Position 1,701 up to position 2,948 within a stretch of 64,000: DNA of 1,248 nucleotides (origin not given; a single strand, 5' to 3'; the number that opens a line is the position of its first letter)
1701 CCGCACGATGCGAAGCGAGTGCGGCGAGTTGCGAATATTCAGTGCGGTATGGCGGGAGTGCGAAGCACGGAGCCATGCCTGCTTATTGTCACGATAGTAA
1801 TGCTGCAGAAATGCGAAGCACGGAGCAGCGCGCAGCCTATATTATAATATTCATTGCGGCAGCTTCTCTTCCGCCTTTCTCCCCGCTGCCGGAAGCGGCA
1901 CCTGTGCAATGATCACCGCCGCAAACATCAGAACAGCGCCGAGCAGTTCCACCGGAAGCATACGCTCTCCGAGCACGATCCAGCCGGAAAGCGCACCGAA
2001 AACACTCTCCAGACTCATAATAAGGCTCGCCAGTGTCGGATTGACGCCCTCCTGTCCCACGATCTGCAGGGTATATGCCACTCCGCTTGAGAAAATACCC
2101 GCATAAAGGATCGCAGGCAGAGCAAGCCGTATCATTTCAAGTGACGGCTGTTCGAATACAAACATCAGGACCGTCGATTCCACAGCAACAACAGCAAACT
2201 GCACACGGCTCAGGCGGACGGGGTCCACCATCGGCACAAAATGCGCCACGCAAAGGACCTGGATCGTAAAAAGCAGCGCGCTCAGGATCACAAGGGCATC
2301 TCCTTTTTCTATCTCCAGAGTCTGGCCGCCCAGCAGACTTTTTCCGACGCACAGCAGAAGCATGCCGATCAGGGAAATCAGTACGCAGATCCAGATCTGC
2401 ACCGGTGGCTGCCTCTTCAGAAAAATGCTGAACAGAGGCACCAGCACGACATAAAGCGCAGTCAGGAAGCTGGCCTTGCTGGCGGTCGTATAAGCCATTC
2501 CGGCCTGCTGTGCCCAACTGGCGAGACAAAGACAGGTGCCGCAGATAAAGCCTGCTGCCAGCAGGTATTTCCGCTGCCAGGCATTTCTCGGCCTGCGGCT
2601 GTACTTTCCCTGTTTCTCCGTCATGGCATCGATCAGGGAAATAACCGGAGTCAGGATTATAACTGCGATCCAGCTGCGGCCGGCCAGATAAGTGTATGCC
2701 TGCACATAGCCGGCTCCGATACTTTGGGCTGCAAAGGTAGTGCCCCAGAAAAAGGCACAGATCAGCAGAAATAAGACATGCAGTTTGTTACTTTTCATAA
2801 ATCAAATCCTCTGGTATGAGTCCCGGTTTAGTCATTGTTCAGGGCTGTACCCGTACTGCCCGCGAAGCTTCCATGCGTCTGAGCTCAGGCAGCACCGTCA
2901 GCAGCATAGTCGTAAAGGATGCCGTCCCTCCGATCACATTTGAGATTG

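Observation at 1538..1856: Modular, hairpin-rich intergenic repeat family (at least 10 copies in 64 kb) whose stems covary between copies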

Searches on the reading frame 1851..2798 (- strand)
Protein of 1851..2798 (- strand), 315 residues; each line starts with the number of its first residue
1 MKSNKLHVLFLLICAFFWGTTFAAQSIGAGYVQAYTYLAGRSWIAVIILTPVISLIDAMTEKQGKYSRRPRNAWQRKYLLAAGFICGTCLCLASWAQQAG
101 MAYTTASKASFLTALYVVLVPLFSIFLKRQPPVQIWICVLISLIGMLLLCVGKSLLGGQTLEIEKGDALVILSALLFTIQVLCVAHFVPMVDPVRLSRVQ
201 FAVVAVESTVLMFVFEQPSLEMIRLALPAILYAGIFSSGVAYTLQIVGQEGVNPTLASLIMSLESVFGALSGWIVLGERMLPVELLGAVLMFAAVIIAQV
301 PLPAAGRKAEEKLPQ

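Call 16: find_encoding_contigs(protein=window:1851-2798:-, flank=6000, max_places=10)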
Protein window:1851-2798:- (315 aa): 19 contigs read that carry it; 10 places shown.
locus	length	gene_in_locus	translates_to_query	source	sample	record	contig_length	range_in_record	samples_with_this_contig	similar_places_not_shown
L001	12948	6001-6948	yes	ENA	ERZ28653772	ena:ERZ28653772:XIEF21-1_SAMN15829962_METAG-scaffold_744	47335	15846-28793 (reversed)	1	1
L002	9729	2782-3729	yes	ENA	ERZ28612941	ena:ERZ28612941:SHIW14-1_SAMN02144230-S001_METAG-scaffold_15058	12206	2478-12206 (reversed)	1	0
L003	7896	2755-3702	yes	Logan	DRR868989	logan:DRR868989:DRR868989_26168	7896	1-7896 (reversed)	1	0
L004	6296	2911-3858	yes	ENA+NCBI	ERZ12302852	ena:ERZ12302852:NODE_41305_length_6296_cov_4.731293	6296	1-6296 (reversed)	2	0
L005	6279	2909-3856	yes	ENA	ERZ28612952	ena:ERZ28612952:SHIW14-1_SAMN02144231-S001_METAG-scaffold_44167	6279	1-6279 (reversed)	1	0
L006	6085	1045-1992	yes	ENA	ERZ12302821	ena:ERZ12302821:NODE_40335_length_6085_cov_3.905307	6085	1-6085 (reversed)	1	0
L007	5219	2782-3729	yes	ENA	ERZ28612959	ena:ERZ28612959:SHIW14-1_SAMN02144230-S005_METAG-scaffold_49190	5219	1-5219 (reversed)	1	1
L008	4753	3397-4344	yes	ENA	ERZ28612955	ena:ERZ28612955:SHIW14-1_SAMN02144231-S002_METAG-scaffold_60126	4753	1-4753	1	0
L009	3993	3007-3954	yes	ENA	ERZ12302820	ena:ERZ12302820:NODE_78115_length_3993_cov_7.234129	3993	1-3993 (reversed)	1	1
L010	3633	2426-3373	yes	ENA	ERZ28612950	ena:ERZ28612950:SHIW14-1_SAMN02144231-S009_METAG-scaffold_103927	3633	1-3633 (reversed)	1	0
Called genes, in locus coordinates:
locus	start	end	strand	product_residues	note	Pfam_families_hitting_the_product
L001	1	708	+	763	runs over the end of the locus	PF00512:HisKA, PF02518:HATPase_c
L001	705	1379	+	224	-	PF02390:Methyltransf_4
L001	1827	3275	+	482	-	PF01554:MatE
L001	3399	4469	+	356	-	PF13643:DUF4145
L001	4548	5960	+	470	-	PF01554:MatE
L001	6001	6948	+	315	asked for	PF00892:EamA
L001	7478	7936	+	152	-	PF01478:Peptidase_A24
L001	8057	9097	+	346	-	-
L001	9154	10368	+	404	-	PF00437:T2SSE, PF27713:UCP018868 (weak)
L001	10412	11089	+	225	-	-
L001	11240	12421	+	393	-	-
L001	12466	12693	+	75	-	PF16982:Flp1_like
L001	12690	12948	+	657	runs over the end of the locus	PF18960:DUF5702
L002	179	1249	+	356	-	PF13643:DUF4145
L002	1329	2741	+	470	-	PF01554:MatE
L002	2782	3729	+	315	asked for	PF00892:EamA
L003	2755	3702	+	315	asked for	PF00892:EamA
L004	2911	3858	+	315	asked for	PF00892:EamA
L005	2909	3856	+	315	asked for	PF00892:EamA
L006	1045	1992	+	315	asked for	PF00892:EamA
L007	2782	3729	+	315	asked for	PF00892:EamA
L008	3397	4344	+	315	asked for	PF00892:EamA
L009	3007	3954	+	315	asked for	PF00892:EamA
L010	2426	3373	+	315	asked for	PF00892:EamA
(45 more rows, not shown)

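Call 59: find_related_loci(query=window:1851-2798:-, collection=metagenome_contigs, flank=2500)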
Query window:1851-2798:- (315 aa) in metagenome_contigs; peptide patterns used: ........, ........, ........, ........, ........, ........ (x = any residue, [..] = any of these).
49 stretches matched a pattern; 3 encode a relative of the query (tblastn E <= 1e-3); 3 distinct loci.
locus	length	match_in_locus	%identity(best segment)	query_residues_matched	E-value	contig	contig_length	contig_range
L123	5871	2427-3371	100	1-315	0e+0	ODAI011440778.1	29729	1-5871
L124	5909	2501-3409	89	1-303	0e+0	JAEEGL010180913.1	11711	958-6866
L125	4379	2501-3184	27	83-301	3e-14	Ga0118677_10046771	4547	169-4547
